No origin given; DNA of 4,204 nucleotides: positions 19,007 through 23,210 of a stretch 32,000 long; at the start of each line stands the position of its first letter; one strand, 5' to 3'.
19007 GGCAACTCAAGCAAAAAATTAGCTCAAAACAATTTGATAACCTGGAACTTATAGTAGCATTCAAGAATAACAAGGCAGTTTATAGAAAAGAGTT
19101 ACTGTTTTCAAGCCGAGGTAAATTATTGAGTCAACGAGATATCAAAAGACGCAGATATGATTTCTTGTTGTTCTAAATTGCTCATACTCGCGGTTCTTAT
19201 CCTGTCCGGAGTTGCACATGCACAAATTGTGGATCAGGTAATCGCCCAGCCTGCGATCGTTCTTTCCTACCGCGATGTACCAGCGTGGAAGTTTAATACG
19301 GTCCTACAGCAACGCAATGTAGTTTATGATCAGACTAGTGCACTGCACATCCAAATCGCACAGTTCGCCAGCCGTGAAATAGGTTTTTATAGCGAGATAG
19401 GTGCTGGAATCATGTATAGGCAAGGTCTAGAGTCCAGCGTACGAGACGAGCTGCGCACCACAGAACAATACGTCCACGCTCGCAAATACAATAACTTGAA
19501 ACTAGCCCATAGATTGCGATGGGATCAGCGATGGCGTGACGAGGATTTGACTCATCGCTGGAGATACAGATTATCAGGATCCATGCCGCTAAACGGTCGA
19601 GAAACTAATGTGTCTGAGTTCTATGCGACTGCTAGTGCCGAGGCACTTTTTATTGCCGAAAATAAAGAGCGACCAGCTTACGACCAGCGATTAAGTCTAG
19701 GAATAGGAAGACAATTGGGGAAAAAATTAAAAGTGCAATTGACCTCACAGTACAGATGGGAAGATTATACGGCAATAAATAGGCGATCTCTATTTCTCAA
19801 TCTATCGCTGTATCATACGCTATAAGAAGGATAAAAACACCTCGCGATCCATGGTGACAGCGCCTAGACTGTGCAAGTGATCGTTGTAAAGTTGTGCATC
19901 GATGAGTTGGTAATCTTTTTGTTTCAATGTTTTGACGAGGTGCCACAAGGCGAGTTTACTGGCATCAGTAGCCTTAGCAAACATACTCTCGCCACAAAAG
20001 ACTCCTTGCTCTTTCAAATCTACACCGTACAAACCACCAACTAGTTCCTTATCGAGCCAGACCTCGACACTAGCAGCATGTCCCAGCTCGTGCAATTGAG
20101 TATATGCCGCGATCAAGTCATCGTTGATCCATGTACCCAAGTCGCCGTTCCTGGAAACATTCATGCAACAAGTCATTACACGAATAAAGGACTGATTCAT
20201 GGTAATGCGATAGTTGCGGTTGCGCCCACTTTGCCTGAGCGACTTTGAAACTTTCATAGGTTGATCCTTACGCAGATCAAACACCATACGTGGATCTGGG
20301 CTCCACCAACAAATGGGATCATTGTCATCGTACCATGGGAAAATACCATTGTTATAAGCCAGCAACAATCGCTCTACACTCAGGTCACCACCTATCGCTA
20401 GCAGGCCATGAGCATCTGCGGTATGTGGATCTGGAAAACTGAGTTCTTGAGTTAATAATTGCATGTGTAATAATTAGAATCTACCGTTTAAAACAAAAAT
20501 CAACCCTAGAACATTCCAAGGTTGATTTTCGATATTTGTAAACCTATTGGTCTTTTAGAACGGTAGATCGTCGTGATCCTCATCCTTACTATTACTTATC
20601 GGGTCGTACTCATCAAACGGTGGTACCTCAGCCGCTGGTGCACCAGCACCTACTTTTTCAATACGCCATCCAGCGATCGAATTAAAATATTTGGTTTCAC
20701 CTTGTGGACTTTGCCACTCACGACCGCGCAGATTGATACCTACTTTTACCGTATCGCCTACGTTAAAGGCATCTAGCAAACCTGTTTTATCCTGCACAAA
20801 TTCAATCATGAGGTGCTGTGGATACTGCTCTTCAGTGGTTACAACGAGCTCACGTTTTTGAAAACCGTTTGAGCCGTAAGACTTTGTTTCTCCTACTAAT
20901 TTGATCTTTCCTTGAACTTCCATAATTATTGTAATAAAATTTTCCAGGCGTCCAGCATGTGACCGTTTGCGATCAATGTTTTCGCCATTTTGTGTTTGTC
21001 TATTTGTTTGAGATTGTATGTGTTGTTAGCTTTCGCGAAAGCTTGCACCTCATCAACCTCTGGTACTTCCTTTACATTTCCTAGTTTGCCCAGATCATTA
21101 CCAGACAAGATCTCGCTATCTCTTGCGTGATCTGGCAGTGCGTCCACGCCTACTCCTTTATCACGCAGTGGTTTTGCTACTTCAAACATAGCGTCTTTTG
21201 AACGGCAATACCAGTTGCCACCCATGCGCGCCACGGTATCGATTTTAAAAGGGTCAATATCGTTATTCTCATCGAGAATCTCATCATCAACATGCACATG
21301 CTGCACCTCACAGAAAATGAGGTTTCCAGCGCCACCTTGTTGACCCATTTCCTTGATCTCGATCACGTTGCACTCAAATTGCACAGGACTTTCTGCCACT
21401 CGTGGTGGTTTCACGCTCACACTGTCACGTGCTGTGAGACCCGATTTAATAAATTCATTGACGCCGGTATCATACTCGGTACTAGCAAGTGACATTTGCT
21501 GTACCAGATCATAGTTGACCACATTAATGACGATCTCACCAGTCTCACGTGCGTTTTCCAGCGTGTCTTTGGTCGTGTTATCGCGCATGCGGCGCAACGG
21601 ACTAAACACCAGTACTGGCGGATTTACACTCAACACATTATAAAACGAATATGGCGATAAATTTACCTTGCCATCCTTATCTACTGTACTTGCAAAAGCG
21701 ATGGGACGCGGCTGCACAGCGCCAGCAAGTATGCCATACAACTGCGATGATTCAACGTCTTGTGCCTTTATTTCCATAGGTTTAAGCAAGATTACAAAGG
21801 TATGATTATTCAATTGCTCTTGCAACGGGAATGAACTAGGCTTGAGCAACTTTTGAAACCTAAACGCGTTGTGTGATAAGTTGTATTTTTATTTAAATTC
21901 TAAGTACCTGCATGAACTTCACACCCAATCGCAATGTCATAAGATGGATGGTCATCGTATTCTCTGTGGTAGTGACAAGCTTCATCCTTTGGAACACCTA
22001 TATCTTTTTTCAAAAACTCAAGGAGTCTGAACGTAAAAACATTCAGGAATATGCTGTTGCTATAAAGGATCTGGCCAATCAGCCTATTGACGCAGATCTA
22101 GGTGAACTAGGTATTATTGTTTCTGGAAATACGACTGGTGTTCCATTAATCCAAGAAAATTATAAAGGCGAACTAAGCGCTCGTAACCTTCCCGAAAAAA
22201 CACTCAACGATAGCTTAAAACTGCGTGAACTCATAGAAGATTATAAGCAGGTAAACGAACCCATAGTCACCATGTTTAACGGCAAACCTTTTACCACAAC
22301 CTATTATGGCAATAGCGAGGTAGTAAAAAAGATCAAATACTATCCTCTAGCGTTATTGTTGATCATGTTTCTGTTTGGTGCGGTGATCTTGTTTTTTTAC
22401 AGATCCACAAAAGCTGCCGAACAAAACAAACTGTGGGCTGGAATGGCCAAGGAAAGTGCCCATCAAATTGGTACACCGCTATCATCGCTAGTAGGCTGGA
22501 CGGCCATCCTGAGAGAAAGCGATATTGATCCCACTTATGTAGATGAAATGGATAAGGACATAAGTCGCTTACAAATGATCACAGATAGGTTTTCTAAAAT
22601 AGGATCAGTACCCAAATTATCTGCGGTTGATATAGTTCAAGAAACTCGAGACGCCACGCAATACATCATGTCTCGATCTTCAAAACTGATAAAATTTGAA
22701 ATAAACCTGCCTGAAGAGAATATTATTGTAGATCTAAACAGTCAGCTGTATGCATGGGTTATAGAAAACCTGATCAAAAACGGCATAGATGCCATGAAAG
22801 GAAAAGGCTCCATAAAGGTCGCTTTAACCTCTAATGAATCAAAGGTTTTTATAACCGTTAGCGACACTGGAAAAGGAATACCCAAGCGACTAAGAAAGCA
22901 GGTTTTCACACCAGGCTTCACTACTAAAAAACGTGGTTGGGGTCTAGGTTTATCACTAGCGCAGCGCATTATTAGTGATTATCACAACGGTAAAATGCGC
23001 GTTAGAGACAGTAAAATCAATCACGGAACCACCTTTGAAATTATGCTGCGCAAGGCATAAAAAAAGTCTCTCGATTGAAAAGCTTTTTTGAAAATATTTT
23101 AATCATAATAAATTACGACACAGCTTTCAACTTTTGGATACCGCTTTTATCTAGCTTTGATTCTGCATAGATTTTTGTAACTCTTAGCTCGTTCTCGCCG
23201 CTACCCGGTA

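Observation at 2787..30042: Highly iterated perfect 14-bp palindrome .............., almost always inside genes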

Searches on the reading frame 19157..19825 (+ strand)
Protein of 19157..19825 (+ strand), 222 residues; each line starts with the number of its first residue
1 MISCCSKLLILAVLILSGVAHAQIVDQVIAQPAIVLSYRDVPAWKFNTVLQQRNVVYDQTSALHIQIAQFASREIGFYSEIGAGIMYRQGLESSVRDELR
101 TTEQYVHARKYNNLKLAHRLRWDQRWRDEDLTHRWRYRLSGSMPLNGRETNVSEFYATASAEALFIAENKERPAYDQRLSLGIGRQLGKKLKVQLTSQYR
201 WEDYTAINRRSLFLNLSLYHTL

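Call 46: search_protein_families(library=pfam, proteins=[window:19157-19825:+], max_evalue=0.00001)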
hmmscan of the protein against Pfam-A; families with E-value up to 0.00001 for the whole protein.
window:19157-19825:+ (222 aa): 1 family
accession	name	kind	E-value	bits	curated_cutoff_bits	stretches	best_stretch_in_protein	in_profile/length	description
PF10677.15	DUF2490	-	1e-19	71.4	29.8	1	43-209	16-184/186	Protein of unknown function (DUF2490)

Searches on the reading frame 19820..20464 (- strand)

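Call 46: search_protein_families(library=pfam, proteins=[window:19820-20464:-], max_evalue=0.00001)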
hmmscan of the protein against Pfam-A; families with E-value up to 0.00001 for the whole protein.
window:19820-20464:- (214 aa): 1 family
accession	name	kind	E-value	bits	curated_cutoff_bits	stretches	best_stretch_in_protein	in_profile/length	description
PF03588.20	Leu_Phe_trans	-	2e-67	226.4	22.7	1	31-205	2-170/171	Leucyl/phenylalanyl-tRNA protein transferase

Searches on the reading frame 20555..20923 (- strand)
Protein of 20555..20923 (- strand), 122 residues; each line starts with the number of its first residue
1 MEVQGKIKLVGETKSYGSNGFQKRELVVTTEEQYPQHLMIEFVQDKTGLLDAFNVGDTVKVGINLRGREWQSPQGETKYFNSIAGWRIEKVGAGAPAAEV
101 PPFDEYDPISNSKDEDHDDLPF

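Call 47: search_protein_families(library=pfam, proteins=[window:20555-20923:-], max_evalue=0.00001)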
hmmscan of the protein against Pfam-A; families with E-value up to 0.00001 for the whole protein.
window:20555-20923:- (122 aa): 1 family
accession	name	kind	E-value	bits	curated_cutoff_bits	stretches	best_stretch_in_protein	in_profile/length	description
PF11325.14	DUF3127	-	1.3e-29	102.7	27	1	2-89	1-85/85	Domain of unknown function (DUF3127)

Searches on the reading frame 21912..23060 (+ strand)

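Call 47: search_protein_families(library=pfam, proteins=[window:21912-23060:+], max_evalue=0.00001)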
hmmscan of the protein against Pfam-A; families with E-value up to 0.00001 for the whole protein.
window:21912-23060:+ (382 aa): 2 families
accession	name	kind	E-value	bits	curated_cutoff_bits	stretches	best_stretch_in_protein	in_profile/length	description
PF02518.31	HATPase_c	-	7.6e-21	75.1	26.4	1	283-380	9-108/111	Histidine kinase-, DNA gyrase B-, and HSP90-like ATPase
PF14501.12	HATPase_c_5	-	6.5e-06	26.4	22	0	282-364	8-88/102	GHKL domain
